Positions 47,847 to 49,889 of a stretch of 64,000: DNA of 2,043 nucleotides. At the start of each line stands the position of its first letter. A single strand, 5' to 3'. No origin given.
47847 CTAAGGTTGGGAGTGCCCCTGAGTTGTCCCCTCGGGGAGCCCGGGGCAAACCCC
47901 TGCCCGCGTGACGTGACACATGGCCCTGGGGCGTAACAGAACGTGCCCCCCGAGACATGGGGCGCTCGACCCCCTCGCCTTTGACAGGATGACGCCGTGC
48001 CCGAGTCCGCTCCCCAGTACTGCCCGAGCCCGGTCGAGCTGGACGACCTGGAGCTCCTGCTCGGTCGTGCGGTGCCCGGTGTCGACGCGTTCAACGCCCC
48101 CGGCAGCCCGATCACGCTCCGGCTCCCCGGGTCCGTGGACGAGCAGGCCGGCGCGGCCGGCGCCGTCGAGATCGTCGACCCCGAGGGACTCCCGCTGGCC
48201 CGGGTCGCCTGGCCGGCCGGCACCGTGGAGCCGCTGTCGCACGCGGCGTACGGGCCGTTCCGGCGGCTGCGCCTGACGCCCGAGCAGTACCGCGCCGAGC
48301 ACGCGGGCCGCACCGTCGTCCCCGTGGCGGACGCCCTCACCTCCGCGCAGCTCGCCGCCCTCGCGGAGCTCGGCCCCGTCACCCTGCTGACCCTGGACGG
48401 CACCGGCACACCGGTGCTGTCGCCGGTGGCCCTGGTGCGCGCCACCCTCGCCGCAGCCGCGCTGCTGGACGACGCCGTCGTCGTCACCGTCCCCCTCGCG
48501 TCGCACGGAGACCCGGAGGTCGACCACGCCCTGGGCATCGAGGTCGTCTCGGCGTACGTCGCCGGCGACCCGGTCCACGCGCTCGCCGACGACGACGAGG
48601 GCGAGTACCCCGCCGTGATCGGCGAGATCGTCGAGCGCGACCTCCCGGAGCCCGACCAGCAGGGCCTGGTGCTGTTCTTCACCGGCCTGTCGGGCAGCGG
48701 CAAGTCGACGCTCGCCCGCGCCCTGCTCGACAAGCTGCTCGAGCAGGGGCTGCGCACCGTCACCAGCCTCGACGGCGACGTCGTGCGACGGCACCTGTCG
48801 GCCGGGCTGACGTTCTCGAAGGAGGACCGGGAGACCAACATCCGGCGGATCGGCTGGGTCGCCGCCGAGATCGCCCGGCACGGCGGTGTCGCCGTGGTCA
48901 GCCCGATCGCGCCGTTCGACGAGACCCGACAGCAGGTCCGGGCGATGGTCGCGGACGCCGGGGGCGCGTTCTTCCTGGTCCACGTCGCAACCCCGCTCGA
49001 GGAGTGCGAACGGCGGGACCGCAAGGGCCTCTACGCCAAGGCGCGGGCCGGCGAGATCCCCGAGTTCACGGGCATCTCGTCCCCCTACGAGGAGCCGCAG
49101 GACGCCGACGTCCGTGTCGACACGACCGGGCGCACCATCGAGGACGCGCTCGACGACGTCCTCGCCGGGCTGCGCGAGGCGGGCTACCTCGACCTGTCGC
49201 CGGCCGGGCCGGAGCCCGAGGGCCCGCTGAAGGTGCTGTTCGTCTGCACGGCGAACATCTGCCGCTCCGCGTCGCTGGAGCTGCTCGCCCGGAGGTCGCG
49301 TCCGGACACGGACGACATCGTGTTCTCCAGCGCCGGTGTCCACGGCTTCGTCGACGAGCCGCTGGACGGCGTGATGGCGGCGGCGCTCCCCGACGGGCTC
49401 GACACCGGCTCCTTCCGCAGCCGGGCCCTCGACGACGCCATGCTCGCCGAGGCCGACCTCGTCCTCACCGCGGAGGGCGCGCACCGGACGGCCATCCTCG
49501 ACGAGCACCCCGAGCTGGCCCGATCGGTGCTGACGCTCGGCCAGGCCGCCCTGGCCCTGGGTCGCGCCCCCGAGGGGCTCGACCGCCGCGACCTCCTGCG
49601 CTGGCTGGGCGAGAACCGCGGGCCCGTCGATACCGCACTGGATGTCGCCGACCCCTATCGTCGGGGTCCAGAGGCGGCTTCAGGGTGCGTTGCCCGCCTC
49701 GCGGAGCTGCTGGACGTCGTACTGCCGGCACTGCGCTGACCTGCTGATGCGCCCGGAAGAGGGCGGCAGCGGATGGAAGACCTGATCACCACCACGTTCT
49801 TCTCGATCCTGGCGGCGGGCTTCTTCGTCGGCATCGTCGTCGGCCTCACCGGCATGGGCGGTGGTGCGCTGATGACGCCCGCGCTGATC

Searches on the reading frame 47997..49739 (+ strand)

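Call 64: search_protein_families(library=pfam, proteins=[window:47997-49739:+], max_evalue=0.001)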
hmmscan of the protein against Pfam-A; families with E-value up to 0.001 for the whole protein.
window:47997-49739:+ (580 aa): 6 families
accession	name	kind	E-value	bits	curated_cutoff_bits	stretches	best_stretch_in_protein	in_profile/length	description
PF01583.26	APS_kinase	-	9.1e-59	198.3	21.1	1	222-375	1-152/152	Adenylylsulphate kinase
PF01451.26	LMWPc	-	4.4e-13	50.1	23.2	1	413-515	1-108/144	Low molecular weight phosphotyrosine protein phosphatase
PF13671.12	AAA_33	-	1.1e-09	39.1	27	1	225-343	1-117/143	AAA domain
PF16575.11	CLP1_P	-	0.00016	22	26.6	1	232-274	3-44/188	mRNA cleavage and polyadenylation factor CLP1 P-loop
PF08433.16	KTI12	-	0.00067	19.7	22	1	227-369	5-142/271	Chromatin associated protein KTI12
PF13401.12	AAA_22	-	0.00074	20.3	27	0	223-259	5-33/130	AAA domain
